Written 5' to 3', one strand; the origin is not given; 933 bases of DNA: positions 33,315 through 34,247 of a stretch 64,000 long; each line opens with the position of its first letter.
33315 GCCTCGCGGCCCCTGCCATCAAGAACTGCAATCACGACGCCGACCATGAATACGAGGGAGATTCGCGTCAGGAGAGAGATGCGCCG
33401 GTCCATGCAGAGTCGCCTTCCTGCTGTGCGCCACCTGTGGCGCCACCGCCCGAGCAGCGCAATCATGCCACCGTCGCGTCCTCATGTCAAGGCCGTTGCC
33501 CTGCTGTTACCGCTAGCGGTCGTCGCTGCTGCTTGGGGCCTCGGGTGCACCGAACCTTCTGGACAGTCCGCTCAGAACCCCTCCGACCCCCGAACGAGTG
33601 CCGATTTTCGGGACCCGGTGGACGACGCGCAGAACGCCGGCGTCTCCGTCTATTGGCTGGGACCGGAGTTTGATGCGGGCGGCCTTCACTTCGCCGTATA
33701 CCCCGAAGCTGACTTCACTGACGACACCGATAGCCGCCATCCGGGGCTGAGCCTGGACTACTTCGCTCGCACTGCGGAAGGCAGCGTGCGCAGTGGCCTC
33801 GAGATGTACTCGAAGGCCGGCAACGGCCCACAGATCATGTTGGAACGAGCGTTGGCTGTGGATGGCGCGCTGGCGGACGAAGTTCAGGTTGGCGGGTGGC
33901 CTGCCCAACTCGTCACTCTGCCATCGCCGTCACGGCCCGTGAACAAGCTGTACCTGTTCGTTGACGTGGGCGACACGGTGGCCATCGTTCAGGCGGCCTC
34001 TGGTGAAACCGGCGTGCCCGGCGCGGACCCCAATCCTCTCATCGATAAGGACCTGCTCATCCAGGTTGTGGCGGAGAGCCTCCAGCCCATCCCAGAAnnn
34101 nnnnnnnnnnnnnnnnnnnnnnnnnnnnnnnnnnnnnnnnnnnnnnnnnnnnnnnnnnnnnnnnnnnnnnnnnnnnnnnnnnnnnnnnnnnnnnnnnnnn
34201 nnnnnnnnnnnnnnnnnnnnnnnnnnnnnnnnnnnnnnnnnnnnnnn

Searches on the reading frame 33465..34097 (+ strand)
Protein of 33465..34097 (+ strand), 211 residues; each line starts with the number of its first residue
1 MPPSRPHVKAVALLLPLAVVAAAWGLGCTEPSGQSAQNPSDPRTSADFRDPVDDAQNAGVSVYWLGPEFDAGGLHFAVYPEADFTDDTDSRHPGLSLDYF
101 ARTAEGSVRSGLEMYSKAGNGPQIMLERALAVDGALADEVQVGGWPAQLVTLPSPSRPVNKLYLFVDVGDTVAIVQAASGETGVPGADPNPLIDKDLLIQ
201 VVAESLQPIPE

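Call 16: find_homologous_proteins(query=window:33465-34097:+)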
Query window:33465-34097:+ (211 aa): 8 proteins with E <= 0.001 among 1298 candidates.
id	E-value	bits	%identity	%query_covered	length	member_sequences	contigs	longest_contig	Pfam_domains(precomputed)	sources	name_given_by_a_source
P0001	9.7e-104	364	81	97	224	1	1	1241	-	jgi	jgi:hypothetical protein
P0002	2.6e-99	349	99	76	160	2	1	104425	-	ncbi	ncbi:MAG: hypothetical protein WEE64_07780 [Dehalococcoidia bacterium]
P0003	1.2e-81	291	66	99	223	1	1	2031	-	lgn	-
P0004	7.5e-75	269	66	89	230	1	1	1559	-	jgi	jgi:hypothetical protein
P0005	6.3e-74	266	62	96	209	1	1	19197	-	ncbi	ncbi:MAG: hypothetical protein WEE64_08690 [Dehalococcoidia bacterium]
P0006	8.7e-52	194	53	87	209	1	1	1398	-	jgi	jgi:hypothetical protein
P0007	1.6e-35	141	44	93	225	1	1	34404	-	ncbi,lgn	ncbi:MAG: hypothetical protein WEE64_04285 [Dehalococcoidia bacterium]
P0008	2.9e-17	81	61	35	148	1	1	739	PF01032.24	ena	-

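Call 18: find_encoding_contigs(protein=P0005, flank=5000, max_places=4)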
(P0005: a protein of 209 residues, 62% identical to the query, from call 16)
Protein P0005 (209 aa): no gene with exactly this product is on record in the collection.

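Call 19: find_encoding_contigs(protein=P0007, flank=5000, max_places=4)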
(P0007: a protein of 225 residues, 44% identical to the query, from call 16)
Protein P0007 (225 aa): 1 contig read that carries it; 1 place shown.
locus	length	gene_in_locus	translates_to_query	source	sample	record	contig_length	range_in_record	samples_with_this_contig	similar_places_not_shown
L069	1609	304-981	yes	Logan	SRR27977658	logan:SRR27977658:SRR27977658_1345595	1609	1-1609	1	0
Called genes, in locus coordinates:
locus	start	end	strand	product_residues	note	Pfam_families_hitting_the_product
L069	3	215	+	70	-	?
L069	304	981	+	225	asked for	-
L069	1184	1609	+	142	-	?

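Call 20: find_encoding_contigs(protein=P0003, flank=5000, max_places=4)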
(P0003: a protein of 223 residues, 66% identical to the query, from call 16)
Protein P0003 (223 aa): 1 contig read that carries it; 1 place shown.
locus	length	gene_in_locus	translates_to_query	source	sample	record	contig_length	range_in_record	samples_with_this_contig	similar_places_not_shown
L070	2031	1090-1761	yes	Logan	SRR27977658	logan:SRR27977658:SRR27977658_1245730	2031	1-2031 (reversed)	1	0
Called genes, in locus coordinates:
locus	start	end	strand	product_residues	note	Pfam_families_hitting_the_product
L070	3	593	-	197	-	?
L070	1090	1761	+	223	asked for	-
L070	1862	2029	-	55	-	?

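Call 23: find_encoding_contigs(protein=P0001, flank=5000, max_places=4)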
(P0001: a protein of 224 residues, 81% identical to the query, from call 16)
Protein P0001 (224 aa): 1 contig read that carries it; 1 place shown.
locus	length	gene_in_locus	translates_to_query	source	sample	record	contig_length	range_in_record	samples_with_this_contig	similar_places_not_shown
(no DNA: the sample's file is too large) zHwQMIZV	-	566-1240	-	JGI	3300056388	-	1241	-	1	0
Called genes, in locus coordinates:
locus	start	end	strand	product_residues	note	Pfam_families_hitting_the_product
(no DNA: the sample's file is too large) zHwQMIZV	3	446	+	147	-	?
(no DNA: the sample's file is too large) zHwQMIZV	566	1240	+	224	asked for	?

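Call 24: find_encoding_contigs(protein=P0004, flank=5000, max_places=4)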
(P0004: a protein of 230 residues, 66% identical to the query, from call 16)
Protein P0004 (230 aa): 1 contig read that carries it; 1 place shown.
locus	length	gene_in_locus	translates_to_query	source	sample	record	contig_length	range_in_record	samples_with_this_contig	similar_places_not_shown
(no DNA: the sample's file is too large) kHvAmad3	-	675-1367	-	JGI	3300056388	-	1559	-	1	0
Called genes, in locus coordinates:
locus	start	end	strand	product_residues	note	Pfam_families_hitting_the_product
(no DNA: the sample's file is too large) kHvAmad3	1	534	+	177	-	?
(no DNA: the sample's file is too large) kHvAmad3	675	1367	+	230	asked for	-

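Call 30: find_encoding_contigs(protein=P0008, flank=5000, max_places=4)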
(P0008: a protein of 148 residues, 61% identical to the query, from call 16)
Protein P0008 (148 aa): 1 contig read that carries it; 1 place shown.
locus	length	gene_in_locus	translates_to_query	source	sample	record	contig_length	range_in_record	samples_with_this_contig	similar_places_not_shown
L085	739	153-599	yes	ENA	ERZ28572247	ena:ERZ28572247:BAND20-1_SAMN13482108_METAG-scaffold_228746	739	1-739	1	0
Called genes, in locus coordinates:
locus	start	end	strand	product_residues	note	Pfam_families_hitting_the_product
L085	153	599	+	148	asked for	PF01032:FecCD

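Call 48: search_protein_families(library=pfam, proteins=[window:33465-34097:+, P0007], max_evalue=0.01)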
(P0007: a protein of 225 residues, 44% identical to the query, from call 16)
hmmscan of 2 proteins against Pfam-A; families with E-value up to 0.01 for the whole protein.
window:33465-34097:+ (211 aa): 0 families

P0007 (225 aa): 0 families

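Call 56: search_protein_representatives(alignment_id=A7)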
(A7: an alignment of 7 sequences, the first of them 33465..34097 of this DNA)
Query: 7 sequences, 221 profile positions. Proteins with E-value up to 0.001 (for the whole library): 203; up to 1e-10: 123; up to 1e-30: 29. The best 150 are listed.
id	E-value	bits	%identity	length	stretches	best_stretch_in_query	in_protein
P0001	4.9e-111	385.9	-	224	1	2-221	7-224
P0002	2.5e-90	318.2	-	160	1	63-221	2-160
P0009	8.7e-68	244.5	-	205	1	24-221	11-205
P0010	1.3e-56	207.9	-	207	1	33-221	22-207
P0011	8.8e-53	195.4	-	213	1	13-221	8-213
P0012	9.0e-50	185.6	-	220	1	21-221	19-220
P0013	1.6e-47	178.2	-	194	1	29-221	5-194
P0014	8.6e-47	175.8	-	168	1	55-221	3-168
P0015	8.8e-47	175.8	-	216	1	24-219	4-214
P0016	1.0e-45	172.3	-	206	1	25-221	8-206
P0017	3.5e-45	170.5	-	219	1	30-221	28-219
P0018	5.2e-44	166.7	-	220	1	22-221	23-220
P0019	9.2e-44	165.9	-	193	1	28-220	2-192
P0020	9.2e-44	165.9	-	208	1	12-220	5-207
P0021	7.6e-43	162.9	-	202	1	15-221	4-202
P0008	3.7e-26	108.4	-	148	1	139-220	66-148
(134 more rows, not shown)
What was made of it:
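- Fragments truncated at the 3' end are just as common in the protein data (call 56).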

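Call 58: find_encoding_contigs(protein=P0010, flank=4000, max_places=4)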
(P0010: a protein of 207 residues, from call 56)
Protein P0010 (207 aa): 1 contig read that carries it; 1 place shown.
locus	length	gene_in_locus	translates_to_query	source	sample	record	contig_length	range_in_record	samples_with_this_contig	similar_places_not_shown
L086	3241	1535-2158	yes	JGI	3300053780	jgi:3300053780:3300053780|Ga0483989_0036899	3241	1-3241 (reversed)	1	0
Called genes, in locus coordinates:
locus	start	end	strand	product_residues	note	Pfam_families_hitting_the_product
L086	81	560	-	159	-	PF13473:Cupredoxin_1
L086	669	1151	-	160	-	PF13473:Cupredoxin_1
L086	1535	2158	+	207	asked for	-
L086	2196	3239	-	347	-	?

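Call 59: find_encoding_contigs(protein=P0009, flank=4000, max_places=4)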
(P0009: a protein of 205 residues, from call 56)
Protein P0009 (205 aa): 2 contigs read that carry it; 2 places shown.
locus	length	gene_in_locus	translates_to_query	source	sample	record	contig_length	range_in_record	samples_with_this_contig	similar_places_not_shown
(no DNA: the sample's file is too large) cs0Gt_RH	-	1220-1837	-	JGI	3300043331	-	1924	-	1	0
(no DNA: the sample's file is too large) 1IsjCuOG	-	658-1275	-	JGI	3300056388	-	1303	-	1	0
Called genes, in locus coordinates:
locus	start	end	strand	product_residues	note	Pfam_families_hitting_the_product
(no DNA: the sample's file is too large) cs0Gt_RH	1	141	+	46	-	?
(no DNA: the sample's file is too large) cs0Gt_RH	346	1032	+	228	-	PF12773:DZR (faint), PF13240:Zn_Ribbon_1 (weak), PF00211:Guanylate_cyc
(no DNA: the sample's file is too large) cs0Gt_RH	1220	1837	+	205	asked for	-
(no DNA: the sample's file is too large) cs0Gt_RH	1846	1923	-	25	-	?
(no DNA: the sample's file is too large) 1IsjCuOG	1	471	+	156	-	?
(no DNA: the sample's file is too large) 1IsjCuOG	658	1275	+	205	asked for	-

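Call 80: predict_structure(alignment_id=A7)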
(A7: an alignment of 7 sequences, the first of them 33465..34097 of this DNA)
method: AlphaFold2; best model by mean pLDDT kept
length: 211 residues; sequences in the alignment: 7
mean_pLDDT: 82.8   pTM: 0.75
mean pLDDT of the five models: 82.8, 80.8, 79.3, 72.1, 39.6
residues with pLDDT >= 90: 132; 70-90: 33; 50-70: 9; < 50: 37
segments of 3 or more residues with pLDDT < 50: 1-4, 6-18, 20-38
pLDDT, mean of each block of 10 residues (from residue 1): 41 45 43 46 89 92 95 93 77 86 90 90 93 97 97 93 96 95 92 97 95 75
secondary structure, 60 per line:
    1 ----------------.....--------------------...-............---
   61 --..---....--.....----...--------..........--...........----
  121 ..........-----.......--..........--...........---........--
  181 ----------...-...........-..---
elements in order: H17-21 H46-57 E68-71 E74-78 E83-85 E94-103 E106-116 H121-130 E136-142 E145-154 E157-167 E171-178 H195-205
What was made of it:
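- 33465..34100 (+): Intact lipoprotein paralogue B (lipobox LGC). Its tail at 34038-34100 ends ............*. AlphaFold model with mean pLDDT 83; the tail forms helix 195-205 (call 80).
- The tail is a confident C-terminal helix of the fold (call 80), so 21 codons alone cannot make a protein.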

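Call 83: fold_search(model_id=the predicted structure, library=pdb)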
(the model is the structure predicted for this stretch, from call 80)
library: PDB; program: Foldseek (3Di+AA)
matches with E <= 10: 691; with E <= 0.001: 0
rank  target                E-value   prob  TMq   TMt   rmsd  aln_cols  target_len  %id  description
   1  3hlz_A                3.2e-03  0.99  0.32  0.26   9.2       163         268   10  Crystal structure of BT_1490 (NP_810393.1) from BACTEROIDES THETAIOTAOMICRON VPI-5482 at 1.50 A resolution (released 2009-06-16)
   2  3hlz_B                4.5e-03  0.98  0.32  0.26   9.0       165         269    9  Crystal structure of BT_1490 (NP_810393.1) from BACTEROIDES THETAIOTAOMICRON VPI-5482 at 1.50 A resolution (released 2009-06-16)
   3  1v2b_B                1.0e-02  0.94  0.32  0.41   8.4       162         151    9  Crystal Structure of PsbP Protein in the Oxygen-Evolving Complex of Photosystem II from Higher Plants (released 2004-05-18)
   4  1v2b_A                2.4e-02  0.84  0.31  0.41   8.3       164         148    9  Crystal Structure of PsbP Protein in the Oxygen-Evolving Complex of Photosystem II from Higher Plants (released 2004-05-18)
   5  2vu4                  3.5e-02  0.77  0.30  0.39   8.5       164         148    8  Structure of PsbP protein from Spinacia oleracea at 1.98 A resolution (released 2009-07-21)
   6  2xb3                  3.9e-02  0.57  0.27  0.34   9.6       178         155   12  The Structure of Cyanobacterial PsbP (released 2010-08-25)
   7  5yqj_B                1.4e-01  0.10  0.15  0.18  12.4       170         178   10  Crystal structure of the first StARkin domain of Lam4 (released 2018-01-31)
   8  8qsz_H                1.5e-01  0.07  0.11  0.17  16.0       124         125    8  Structure of s. pombe RNA polymerase II in complex with DSIF and Rat1/Rai1 (released 2024-10-23)
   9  5czo_A                1.6e-01  0.25  0.20  0.13   9.8       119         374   14  Structure of S. cerevisiae Hrr25:Mam1 complex, form 2 (released 2016-08-03)
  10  3sao_B                1.6e-01  0.16  0.16  0.21  14.5       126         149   10  The Siderocalin Ex-FABP functions through dual ligand specificities (released 2011-12-28)
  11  4pws                  1.7e-01  0.51  0.27  0.31  11.2       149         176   10  Crystal structure of secreted proline rich antigen MTC28 (Rv0040c) at 2.15 A with bound chloride from Mycobacterium tube (released 2015-03-25)
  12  6e5d                  1.7e-01  0.23  0.21  0.24  12.6       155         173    8  Crystal structure of LpqN involved in cell envelope biogenesis of Mycobacterium tuberculosis (released 2019-07-24)
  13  5yqj_A                1.7e-01  0.08  0.14  0.16  12.7       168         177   11  Crystal structure of the first StARkin domain of Lam4 (released 2018-01-31)
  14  4kop_C                1.8e-01  0.21  0.18  0.24  15.5       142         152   13  Crystal Structure of WHY2 from Arabidopsis thaliana (released 2013-11-13)
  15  9grx_0                1.9e-01  0.41  0.31  0.38   8.3       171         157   12  NDH-PSI-LHCI supercomplex from S. oleracea (released 2025-02-12)
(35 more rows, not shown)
